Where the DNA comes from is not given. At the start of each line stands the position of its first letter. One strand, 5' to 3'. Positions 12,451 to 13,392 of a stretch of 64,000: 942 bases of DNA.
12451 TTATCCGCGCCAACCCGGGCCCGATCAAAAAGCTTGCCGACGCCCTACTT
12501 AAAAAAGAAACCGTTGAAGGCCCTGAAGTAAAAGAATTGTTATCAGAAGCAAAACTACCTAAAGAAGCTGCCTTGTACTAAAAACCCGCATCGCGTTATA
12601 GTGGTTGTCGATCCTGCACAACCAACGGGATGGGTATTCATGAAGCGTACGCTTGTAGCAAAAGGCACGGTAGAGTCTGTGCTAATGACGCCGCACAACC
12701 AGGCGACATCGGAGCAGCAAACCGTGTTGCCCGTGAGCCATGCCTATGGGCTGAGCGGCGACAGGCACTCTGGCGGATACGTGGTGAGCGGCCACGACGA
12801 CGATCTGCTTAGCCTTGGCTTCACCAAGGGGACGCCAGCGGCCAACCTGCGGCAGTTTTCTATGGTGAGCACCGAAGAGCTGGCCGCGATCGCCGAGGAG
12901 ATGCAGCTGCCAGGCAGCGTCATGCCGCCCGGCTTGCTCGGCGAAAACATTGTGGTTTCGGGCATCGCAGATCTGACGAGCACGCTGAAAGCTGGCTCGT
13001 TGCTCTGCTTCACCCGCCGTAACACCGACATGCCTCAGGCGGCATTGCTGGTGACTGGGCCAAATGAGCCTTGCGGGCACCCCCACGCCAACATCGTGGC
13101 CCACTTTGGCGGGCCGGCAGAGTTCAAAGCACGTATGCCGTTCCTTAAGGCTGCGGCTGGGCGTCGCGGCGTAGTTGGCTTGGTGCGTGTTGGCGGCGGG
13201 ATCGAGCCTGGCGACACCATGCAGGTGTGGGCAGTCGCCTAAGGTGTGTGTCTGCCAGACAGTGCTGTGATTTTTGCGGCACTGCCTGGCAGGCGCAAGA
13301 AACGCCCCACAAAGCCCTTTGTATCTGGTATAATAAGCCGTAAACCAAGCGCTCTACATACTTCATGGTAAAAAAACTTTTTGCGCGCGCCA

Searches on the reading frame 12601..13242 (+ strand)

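Call 18: search_protein_families(library=pfam, proteins=[window:12601-13242:+], max_evalue=0.01)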
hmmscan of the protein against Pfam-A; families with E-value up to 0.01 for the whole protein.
window:12601-13242:+ (213 aa): 1 family
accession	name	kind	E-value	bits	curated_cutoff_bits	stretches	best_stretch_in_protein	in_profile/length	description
PF03473.23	MOSC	-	1.7e-12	47.9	22.7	1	82-207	8-119/120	MOSC domain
